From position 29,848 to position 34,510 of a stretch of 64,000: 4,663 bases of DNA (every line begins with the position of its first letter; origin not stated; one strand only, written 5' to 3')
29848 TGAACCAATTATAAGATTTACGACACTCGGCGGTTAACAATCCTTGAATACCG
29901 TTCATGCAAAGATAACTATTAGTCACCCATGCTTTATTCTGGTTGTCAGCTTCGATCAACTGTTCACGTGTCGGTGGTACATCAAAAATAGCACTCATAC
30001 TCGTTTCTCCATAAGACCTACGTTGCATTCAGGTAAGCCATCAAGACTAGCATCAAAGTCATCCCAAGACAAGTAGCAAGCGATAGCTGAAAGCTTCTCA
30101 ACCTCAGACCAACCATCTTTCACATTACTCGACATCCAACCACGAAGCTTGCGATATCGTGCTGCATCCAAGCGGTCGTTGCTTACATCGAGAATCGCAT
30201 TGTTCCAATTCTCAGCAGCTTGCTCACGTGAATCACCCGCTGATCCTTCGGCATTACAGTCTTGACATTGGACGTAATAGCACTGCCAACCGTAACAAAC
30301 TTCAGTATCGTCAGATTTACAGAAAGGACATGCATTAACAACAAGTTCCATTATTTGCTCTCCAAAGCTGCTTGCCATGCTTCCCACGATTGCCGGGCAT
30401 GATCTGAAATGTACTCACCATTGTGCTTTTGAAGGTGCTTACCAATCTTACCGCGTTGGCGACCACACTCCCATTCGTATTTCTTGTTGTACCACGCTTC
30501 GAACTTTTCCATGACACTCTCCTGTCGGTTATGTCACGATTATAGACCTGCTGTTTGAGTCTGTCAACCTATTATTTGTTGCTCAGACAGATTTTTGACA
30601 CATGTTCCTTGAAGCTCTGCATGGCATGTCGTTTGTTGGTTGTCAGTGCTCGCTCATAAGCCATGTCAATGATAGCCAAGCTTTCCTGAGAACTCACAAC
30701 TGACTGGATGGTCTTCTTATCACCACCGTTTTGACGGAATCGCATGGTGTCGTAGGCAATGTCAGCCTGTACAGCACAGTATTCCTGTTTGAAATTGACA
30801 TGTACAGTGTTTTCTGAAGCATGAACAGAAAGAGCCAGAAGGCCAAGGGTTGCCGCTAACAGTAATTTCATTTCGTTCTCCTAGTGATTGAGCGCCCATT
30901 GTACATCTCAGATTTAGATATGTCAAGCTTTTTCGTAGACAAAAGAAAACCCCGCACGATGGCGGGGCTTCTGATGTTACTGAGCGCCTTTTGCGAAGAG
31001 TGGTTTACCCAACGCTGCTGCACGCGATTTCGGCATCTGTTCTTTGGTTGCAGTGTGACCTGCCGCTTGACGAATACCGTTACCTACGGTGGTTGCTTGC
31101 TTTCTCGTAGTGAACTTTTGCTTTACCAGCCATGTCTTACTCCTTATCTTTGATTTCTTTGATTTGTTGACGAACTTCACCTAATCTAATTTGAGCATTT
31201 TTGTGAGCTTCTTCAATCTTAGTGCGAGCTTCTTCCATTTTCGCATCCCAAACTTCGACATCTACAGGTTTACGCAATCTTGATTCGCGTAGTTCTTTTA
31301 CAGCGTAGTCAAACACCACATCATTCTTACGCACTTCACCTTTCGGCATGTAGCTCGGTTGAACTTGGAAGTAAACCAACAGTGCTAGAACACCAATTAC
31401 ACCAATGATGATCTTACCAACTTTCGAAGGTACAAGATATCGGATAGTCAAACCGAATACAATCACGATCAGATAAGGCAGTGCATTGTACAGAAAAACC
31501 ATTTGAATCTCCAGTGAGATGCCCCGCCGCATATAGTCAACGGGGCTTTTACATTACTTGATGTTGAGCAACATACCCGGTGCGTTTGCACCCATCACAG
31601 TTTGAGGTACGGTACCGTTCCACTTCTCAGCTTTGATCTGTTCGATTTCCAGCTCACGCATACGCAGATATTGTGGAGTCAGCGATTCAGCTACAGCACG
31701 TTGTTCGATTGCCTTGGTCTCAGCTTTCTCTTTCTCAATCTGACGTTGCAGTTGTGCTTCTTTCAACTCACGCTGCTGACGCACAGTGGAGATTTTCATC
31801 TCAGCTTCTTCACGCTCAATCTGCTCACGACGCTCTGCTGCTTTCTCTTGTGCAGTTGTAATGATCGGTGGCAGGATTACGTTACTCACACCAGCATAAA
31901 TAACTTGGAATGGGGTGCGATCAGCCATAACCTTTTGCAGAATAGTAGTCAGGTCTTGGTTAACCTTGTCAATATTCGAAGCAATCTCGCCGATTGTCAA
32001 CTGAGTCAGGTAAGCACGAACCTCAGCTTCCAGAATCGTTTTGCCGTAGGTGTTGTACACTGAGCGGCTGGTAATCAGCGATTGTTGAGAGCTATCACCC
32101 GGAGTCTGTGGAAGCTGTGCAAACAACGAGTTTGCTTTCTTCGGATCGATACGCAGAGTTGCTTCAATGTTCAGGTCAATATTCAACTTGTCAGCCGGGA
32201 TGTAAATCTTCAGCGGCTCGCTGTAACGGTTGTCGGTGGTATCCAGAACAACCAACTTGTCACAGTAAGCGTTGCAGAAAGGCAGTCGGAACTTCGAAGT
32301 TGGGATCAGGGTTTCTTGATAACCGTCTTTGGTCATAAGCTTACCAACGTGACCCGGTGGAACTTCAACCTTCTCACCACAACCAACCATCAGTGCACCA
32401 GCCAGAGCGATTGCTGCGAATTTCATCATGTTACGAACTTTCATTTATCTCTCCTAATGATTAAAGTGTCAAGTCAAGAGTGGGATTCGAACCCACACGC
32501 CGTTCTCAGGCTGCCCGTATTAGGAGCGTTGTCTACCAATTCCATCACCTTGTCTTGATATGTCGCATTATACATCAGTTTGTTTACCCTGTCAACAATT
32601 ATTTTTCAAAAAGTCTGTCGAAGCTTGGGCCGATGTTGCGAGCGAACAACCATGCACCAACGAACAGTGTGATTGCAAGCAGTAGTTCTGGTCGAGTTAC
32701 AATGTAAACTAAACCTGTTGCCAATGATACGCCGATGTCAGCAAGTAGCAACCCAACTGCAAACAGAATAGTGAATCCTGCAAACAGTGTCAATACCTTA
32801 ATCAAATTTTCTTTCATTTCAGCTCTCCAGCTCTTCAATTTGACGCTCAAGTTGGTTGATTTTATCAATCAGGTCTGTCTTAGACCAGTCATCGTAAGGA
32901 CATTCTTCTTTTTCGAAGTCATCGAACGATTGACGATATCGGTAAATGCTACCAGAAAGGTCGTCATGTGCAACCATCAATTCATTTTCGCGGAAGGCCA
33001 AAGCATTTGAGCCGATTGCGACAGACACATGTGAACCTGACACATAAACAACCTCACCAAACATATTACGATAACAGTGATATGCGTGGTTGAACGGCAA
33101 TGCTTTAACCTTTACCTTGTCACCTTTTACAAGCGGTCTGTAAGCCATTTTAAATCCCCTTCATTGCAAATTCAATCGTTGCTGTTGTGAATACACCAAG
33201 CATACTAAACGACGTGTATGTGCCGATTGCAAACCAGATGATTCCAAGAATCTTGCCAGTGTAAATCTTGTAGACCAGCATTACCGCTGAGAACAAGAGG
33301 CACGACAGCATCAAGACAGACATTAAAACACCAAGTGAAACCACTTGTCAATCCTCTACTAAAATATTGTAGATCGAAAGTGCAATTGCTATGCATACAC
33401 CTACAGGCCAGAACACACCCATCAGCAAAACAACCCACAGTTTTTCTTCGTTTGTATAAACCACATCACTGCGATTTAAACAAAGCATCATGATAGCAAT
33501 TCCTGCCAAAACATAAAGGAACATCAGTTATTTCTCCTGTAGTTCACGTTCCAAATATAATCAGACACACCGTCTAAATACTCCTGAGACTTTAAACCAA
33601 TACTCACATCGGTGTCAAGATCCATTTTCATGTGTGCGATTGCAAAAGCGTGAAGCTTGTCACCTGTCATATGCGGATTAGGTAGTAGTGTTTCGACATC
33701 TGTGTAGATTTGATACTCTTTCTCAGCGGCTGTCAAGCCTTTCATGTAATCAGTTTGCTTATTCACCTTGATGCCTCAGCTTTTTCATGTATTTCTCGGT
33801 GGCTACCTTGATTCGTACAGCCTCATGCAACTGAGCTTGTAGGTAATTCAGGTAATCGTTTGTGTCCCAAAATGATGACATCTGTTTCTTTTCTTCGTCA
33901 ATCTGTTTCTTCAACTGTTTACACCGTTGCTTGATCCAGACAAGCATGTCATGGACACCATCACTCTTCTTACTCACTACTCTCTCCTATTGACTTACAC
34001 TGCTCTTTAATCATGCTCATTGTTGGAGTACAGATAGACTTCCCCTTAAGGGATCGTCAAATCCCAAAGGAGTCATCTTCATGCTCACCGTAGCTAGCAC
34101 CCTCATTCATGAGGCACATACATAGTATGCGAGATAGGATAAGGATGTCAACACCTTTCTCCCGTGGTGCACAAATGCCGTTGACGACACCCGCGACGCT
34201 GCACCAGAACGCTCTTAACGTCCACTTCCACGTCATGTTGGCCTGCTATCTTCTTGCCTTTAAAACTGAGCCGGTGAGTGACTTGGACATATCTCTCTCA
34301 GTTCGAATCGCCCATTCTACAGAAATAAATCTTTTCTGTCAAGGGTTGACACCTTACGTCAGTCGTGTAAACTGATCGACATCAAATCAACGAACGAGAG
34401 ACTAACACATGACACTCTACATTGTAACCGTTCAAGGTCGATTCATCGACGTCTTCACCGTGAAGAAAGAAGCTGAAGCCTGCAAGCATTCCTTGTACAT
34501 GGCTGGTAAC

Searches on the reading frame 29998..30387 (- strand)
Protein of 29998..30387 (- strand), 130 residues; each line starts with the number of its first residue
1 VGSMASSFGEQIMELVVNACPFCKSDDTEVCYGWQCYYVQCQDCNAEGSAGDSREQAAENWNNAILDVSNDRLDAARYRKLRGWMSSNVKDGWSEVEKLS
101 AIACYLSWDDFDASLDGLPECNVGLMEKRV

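Call 56: search_protein_families(library=phrogs, proteins=[window:29998-30387:-], max_evalue=0.00001)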
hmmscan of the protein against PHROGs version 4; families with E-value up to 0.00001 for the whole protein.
window:29998-30387:- (130 aa): 1 family
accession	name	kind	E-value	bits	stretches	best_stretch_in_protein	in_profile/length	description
phrog_599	-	moron, auxiliary metabolic gene and host takeover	1.4e-07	32.9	1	17-74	74-136/262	Lar-like restriction alleviation protein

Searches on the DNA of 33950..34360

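Call 50: search_rna_families(source=window, start=33950, end=34360, threshold=evalue, max_evalue=10, show_alignments=2)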
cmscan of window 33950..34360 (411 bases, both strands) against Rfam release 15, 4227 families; matches with E-value up to 10: 2.
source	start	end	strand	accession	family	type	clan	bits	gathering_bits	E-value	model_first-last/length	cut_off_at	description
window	34030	34143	-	RF03155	TD-1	Cis-reg;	CL00124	18.4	64.5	1.2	1-120/120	no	TD-1 RNA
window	34135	34188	-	RF01691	Bacillus-plasmid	Gene; sRNA;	-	18.2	31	0.2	1-61/61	no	Bacillus-plasmid RNA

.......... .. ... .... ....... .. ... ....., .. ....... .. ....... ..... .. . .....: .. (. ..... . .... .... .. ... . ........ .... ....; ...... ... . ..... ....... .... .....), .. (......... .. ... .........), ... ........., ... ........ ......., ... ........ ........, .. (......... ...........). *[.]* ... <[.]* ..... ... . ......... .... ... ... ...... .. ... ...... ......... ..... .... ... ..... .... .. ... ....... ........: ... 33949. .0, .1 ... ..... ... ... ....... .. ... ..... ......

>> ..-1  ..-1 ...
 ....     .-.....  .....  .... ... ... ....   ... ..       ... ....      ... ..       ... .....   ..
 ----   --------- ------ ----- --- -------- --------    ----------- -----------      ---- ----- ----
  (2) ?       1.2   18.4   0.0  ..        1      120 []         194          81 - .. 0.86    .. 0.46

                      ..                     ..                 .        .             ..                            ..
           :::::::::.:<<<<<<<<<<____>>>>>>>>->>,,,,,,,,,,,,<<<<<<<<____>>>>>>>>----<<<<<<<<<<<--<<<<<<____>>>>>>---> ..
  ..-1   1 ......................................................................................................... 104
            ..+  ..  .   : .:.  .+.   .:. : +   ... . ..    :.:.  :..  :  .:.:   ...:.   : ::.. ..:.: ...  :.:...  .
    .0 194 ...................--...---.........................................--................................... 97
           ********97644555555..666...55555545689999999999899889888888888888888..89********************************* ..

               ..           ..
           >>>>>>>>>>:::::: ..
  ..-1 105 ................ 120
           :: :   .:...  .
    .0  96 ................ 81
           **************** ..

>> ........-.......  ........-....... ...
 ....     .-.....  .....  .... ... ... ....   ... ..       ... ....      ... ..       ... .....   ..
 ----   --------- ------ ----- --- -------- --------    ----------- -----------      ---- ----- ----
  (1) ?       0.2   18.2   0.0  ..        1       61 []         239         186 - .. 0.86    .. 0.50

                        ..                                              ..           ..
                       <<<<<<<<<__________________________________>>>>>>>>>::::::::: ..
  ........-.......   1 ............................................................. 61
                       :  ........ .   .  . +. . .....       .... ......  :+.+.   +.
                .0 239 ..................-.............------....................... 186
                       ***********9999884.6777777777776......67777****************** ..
